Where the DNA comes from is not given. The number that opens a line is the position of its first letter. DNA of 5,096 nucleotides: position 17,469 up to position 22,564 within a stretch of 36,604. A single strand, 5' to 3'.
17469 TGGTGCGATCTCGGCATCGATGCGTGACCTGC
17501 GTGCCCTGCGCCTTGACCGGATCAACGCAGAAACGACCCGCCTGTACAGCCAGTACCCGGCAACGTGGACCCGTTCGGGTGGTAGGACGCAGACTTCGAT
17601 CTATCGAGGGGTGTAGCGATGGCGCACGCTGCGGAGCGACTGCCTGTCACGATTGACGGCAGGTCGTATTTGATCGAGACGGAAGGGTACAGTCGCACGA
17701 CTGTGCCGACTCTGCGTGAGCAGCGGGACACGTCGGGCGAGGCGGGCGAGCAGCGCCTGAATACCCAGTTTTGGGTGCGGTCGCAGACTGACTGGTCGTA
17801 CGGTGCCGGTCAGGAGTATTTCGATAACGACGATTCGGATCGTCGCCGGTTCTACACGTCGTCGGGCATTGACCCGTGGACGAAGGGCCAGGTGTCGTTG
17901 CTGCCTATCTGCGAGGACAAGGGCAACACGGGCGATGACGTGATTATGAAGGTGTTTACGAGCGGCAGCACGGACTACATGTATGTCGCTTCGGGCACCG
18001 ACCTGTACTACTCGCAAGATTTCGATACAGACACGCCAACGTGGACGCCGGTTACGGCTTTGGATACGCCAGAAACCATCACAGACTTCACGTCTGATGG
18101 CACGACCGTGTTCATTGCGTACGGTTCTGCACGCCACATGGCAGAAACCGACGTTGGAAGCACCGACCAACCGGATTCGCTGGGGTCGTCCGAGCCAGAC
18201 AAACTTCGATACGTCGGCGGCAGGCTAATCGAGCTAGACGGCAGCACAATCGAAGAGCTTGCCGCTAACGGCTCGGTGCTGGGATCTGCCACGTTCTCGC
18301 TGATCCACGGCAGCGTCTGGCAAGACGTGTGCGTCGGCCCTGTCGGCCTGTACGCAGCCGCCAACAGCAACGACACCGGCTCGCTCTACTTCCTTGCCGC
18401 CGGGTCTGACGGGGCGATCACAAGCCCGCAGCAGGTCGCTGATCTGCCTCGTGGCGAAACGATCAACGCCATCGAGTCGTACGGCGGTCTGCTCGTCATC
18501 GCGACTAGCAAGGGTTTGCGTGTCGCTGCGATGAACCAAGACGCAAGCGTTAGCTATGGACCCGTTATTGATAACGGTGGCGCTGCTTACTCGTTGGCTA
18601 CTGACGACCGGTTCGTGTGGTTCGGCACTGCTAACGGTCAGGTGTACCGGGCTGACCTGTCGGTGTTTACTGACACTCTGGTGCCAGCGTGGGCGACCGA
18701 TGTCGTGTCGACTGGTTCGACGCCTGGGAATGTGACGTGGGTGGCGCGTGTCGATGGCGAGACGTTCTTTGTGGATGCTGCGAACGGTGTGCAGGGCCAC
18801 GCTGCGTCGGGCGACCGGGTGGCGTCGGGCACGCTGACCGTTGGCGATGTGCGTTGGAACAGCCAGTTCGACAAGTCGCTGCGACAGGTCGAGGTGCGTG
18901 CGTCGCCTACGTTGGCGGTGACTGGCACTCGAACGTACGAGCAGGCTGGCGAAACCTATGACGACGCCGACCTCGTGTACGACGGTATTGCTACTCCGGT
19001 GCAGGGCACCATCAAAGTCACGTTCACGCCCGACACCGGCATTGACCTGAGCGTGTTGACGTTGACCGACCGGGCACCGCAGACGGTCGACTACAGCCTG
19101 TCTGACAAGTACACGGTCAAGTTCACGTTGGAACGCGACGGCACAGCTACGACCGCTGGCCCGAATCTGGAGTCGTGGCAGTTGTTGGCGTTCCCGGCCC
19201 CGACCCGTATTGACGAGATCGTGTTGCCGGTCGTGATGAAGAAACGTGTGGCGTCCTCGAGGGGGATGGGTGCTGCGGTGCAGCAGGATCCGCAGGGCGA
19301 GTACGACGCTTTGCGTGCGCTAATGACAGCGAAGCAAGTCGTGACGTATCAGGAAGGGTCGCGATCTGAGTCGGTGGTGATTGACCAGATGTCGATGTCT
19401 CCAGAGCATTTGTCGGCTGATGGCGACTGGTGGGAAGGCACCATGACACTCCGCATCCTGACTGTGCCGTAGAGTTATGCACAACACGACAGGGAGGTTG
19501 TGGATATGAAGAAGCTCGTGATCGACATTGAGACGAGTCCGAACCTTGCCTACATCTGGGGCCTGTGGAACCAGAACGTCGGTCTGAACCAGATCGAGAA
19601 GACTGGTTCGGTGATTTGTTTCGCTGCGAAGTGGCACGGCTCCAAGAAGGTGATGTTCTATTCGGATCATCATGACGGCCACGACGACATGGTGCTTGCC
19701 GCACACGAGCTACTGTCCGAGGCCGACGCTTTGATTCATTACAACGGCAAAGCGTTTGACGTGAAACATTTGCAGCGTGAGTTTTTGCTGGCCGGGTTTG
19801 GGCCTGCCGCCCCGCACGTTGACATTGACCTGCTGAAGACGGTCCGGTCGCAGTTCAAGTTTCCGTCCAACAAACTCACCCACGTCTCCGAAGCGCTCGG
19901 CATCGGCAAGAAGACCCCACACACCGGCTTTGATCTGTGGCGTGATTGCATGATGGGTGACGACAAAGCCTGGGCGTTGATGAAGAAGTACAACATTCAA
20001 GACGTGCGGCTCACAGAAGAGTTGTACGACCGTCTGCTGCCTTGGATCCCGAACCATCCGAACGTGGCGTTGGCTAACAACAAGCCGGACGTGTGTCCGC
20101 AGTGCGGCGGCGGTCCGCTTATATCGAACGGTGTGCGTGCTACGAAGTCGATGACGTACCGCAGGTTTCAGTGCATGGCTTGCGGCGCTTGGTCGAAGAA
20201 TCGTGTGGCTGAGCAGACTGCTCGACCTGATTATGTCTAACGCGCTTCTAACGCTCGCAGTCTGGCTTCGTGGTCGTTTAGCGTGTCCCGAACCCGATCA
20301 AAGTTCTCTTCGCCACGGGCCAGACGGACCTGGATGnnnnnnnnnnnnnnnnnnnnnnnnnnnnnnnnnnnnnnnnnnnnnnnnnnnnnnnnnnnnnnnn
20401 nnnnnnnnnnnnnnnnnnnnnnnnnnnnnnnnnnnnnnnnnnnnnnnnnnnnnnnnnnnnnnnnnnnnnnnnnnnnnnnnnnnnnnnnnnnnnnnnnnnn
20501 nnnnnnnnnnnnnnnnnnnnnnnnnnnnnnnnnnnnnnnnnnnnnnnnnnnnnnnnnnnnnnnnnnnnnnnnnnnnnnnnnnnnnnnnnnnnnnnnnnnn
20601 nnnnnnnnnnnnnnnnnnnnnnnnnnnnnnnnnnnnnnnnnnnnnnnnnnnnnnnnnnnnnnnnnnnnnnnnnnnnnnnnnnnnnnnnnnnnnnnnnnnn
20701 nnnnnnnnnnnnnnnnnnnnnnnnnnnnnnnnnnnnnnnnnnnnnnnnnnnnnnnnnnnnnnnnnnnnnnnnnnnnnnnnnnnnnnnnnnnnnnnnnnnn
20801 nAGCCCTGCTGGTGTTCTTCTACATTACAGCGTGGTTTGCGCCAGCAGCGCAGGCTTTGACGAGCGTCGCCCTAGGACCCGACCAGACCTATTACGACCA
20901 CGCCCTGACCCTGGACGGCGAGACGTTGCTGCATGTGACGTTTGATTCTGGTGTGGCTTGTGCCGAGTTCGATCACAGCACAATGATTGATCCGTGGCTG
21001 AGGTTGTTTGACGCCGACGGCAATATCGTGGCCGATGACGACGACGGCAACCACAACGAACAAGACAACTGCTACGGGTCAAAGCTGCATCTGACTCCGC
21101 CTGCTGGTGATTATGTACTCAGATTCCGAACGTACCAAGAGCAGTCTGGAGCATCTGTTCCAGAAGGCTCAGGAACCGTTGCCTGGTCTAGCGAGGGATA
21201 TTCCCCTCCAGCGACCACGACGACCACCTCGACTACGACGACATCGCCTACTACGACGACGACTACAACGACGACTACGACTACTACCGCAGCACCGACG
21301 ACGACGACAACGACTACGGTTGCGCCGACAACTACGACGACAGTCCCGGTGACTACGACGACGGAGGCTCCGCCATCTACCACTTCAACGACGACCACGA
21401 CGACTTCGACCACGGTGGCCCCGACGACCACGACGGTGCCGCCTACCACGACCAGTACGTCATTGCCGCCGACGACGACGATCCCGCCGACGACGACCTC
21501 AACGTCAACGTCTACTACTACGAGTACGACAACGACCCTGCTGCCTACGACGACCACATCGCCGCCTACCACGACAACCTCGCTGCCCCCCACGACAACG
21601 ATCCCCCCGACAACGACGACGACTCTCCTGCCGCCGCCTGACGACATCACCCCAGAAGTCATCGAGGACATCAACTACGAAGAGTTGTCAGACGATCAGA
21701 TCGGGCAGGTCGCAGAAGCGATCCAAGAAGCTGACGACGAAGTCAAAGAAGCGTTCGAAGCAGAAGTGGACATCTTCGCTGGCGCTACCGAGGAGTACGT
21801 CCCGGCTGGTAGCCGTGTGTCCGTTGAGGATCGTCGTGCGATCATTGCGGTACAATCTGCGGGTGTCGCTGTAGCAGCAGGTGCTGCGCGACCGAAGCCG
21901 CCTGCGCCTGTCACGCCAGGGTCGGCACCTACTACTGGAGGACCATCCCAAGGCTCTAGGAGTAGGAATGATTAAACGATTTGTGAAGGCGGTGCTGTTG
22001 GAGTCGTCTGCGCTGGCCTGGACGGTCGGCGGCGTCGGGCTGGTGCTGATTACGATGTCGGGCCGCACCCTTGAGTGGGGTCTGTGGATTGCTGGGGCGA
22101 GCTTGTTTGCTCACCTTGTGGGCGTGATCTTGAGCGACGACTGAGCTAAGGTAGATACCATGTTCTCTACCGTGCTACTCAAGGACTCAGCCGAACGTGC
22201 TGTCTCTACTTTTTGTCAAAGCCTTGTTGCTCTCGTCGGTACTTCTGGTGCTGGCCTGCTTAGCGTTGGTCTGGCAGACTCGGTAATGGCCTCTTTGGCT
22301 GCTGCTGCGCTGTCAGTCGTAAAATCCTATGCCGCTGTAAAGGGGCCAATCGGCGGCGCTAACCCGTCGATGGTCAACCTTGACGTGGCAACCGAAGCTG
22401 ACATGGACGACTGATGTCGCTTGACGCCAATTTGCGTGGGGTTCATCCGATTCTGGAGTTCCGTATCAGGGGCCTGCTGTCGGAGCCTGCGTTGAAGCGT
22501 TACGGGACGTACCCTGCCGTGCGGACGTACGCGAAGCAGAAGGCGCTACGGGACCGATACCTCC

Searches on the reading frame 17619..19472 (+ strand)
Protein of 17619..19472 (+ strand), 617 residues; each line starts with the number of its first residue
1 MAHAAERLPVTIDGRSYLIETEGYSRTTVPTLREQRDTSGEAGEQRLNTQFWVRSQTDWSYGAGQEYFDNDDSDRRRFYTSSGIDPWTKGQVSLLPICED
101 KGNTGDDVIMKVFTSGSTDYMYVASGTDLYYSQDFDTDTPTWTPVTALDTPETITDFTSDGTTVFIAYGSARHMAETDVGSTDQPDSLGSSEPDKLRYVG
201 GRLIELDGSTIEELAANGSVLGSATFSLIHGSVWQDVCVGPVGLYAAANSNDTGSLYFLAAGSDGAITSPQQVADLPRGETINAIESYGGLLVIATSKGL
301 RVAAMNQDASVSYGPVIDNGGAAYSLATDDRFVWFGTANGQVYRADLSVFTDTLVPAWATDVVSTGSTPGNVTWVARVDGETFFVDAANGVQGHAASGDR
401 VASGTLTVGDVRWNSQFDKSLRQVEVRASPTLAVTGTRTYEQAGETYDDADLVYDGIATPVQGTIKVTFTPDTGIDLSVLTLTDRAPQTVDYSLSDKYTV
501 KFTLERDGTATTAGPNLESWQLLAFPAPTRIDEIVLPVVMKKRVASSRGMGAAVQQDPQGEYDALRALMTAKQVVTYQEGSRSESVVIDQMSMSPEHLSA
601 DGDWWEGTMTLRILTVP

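Call 55: search_protein_families(library=phrogs, proteins=[window:17619-19472:+], max_evalue=0.001)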
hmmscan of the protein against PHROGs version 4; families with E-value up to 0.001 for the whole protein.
window:17619-19472:+ (617 aa): 1 family
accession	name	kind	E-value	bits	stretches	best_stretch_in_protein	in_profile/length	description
phrog_11667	-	unknown function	1.2e-53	183.6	1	22-591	47-612/642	-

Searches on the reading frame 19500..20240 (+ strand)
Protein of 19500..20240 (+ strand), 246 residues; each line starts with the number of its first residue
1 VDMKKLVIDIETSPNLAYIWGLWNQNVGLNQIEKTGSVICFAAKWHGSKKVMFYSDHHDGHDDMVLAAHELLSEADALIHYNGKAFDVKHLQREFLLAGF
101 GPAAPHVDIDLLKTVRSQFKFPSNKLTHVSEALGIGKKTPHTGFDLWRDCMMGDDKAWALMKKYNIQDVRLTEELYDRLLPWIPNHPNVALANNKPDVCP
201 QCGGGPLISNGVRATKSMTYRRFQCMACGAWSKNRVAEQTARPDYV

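Call 24: search_protein_families(library=pfam, proteins=[window:19500-20240:+], max_evalue=0.01)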
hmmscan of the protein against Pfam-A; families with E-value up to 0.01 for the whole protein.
window:19500-20240:+ (246 aa): 4 families
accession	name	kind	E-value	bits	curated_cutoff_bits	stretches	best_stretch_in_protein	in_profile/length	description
PF13482.12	RNase_H_2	-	2.9e-14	53.8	22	1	35-179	14-164/165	RNase_H superfamily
PF00929.31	RNase_T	-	0.00044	21.3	24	1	67-145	76-155/164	Exonuclease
PF10058.14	Zn_ribbon_10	-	0.0034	17.5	24.2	1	176-231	2-53/54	ER junction formation factor lunapark, zinc ribbon finger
PF14354.12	Lar_restr_allev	-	0.0082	16.8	28.6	0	199-237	6-42/58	Restriction alleviation protein Lar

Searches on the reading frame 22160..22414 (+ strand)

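Call 24: search_protein_families(library=pfam, proteins=[window:22160-22414:+], max_evalue=0.01)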
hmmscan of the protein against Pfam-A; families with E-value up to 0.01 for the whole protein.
window:22160-22414:+ (84 aa): 1 family
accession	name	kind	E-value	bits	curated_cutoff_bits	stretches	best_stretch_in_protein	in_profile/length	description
PF16945.10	Phage_r1t_holin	-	2.9e-09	37.3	26.9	1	5-60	3-58/72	Putative lactococcus lactis phage r1t holin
